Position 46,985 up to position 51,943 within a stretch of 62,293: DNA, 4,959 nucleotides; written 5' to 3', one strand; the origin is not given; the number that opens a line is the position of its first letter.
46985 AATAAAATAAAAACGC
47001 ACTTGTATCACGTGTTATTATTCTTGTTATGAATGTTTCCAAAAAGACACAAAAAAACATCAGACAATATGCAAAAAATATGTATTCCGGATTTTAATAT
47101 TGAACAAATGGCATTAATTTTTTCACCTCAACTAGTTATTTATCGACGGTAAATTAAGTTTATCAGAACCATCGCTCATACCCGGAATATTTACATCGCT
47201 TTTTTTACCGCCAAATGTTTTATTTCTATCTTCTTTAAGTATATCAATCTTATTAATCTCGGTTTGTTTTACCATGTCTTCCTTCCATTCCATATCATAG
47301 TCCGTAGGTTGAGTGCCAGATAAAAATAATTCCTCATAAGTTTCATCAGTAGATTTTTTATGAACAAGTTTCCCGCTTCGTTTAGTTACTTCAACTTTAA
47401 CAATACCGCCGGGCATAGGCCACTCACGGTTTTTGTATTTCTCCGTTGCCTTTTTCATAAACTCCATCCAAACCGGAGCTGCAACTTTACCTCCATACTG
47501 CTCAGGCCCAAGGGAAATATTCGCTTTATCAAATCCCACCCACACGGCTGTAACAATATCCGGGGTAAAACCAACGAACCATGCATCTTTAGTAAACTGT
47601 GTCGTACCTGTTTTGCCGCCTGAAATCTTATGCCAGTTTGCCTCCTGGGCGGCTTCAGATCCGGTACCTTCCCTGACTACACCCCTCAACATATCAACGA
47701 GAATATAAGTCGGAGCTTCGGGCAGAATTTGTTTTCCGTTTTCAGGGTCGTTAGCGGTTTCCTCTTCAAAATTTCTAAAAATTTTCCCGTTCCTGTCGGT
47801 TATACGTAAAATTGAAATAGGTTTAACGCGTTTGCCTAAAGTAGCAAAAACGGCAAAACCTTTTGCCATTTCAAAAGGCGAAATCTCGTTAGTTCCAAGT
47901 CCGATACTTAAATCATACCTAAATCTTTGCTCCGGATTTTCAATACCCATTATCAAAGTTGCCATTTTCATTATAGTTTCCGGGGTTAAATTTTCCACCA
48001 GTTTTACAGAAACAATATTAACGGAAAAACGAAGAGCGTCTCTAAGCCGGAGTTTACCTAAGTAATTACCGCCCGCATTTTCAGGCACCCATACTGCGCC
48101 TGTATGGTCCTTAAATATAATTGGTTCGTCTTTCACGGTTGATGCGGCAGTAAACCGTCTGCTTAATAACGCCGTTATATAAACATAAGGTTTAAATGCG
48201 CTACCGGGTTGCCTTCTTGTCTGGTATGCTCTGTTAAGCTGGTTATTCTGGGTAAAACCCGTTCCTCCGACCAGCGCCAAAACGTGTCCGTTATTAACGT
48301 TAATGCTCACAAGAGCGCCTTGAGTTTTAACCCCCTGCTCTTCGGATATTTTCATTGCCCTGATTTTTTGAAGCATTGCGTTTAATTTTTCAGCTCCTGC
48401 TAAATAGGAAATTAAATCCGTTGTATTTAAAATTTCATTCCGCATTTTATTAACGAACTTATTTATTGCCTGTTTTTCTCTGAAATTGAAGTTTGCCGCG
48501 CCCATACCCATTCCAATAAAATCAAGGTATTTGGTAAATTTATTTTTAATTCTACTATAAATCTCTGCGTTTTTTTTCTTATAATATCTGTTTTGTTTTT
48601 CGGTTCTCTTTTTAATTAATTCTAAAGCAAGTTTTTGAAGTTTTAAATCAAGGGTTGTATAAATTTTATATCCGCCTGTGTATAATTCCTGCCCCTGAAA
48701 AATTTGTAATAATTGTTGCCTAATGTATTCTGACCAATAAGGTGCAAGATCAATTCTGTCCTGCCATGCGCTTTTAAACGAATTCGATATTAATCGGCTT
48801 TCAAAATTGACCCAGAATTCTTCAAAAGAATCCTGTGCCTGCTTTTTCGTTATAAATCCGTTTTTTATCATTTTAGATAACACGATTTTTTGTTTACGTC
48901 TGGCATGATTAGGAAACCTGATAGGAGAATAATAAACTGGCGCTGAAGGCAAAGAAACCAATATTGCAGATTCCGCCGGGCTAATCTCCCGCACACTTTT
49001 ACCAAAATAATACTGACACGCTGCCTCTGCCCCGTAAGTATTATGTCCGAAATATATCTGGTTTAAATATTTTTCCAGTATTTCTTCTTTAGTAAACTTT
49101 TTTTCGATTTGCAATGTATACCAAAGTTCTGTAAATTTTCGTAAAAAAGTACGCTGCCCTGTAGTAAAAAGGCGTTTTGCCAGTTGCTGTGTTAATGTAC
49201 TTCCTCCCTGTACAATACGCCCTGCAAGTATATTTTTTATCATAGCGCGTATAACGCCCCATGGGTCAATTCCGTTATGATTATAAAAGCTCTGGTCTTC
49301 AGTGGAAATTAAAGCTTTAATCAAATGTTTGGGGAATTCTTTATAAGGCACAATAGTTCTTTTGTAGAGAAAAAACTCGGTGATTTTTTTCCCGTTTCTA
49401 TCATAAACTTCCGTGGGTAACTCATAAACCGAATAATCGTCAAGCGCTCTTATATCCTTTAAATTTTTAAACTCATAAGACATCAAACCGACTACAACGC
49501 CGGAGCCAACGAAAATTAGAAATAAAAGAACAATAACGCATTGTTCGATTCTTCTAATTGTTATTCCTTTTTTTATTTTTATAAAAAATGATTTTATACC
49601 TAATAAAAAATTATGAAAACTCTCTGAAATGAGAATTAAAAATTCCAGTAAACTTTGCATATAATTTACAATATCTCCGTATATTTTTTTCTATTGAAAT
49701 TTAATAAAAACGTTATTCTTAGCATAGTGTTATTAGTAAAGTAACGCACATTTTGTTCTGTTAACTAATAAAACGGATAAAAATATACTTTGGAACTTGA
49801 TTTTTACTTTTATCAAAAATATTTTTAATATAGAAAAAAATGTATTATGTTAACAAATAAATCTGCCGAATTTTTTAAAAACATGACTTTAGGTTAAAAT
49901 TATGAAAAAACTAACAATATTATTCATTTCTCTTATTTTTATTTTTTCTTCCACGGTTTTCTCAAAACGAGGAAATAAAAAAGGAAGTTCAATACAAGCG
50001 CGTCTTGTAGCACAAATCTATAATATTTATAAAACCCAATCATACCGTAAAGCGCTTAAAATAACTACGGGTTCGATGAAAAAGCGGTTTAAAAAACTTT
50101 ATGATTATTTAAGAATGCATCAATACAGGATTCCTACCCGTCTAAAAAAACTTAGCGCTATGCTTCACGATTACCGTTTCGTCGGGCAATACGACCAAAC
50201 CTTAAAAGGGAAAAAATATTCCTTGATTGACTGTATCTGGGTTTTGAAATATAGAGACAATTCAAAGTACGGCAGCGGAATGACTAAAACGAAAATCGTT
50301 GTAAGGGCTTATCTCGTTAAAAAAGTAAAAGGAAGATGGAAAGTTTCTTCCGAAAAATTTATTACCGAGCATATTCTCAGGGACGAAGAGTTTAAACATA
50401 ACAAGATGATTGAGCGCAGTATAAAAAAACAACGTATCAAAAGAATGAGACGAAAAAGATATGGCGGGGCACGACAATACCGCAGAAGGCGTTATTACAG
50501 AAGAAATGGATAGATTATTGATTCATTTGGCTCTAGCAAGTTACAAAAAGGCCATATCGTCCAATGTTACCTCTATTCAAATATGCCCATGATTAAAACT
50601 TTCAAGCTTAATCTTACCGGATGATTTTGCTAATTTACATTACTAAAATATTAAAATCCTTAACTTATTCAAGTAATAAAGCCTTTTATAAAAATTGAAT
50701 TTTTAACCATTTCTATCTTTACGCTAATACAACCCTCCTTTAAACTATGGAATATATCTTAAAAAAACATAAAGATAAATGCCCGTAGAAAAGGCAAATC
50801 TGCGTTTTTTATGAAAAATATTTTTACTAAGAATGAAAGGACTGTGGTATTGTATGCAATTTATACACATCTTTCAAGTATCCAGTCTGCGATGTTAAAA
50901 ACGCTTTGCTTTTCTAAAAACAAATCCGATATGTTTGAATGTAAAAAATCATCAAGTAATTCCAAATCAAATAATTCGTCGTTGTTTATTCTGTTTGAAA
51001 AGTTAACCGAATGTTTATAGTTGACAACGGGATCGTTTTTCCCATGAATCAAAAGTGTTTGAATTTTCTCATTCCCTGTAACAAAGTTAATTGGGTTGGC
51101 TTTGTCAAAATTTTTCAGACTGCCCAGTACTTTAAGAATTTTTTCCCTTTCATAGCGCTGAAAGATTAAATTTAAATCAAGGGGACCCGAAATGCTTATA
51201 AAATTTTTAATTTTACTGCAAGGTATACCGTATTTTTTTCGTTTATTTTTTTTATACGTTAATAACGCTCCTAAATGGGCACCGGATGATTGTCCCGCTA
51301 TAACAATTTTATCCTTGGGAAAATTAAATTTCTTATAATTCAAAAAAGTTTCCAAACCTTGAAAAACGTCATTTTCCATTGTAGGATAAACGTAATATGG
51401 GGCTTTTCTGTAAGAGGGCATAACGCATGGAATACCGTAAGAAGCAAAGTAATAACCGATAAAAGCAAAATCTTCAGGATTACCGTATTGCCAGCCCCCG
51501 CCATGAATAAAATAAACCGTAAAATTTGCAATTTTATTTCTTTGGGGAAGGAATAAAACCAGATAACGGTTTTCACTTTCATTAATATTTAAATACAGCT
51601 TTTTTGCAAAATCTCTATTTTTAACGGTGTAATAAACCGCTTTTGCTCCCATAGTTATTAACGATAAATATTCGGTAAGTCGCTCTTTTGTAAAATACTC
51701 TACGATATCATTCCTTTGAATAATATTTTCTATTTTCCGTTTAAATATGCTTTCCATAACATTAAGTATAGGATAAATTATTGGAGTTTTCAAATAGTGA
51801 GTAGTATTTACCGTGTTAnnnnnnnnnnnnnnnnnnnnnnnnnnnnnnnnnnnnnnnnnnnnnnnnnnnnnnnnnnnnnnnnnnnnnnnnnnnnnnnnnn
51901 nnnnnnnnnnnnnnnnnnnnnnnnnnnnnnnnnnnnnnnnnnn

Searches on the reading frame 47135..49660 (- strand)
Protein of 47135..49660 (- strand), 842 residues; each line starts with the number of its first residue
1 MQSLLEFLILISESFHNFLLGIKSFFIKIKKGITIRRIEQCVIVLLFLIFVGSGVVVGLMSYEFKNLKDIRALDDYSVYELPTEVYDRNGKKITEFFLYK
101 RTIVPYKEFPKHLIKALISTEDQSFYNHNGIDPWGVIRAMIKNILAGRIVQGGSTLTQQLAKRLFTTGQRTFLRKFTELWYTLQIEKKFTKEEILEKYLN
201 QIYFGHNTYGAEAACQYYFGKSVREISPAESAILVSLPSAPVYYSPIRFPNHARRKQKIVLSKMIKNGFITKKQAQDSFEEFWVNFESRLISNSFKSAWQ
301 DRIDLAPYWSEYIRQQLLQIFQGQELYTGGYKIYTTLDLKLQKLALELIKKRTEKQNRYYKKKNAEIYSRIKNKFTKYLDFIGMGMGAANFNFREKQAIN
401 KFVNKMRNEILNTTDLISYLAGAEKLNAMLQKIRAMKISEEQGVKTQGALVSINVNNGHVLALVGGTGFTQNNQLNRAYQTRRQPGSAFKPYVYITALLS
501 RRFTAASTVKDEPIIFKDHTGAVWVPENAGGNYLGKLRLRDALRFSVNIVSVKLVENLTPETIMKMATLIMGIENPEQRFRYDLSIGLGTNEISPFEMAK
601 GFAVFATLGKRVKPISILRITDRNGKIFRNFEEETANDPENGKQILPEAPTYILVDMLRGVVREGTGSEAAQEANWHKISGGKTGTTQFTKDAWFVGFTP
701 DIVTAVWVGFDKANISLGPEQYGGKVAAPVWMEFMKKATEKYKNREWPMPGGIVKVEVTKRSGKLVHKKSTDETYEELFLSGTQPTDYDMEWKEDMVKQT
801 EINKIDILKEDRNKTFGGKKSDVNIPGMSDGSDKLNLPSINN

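Call 21: search_protein_families(library=pfam, proteins=[window:47135-49660:-], max_evalue=0.001)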
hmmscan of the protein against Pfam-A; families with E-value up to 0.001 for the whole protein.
window:47135-49660:- (842 aa): 2 families
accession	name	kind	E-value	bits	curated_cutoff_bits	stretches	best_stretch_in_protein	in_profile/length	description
PF00912.28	Transgly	-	6.9e-63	211.7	27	1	91-264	3-177/178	Transglycosylase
PF00905.27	Transpeptidase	-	1.1e-33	117.2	22.1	1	448-735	1-298/299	Penicillin binding protein transpeptidase domain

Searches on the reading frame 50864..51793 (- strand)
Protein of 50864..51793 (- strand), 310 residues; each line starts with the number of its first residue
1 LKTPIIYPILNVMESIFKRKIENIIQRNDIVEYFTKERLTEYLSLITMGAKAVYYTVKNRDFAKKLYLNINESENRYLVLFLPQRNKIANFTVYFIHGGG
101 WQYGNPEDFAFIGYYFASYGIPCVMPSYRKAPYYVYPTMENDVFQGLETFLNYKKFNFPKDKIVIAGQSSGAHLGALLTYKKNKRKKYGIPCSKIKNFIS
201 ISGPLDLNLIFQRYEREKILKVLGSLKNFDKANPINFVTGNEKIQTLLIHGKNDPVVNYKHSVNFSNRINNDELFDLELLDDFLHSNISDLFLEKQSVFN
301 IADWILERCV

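Call 21: search_protein_families(library=pfam, proteins=[window:50864-51793:-], max_evalue=0.001)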
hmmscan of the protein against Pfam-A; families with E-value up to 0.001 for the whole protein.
window:50864-51793:- (310 aa): 7 families
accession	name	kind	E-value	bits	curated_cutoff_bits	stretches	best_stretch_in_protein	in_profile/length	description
PF20434.5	BD-FAE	-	5.1e-25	88.7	26.8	1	80-268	3-214/215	BD-FAE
PF07859.19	Abhydrolase_3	-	9.7e-14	52.1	25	1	94-207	2-112/210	alpha/beta hydrolase fold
PF12146.15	Hydrolase_4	-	1.6e-06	28.1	27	0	243-288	191-235/239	Serine aminopeptidase, S33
PF03959.19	FSH1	-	5.4e-06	26.7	21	1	164-272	104-190/211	Serine hydrolase (FSH1)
PF00326.27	Peptidase_S9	-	8.8e-05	22.5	22.6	1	142-271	47-172/213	Prolyl oligopeptidase family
PF02230.22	Abhydrolase_2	-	0.00067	20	23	0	241-271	154-184/217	Phospholipase/Carboxylesterase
PF00135.34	COesterase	-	0.0008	18.9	27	0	66-132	86-144/515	Carboxylesterase family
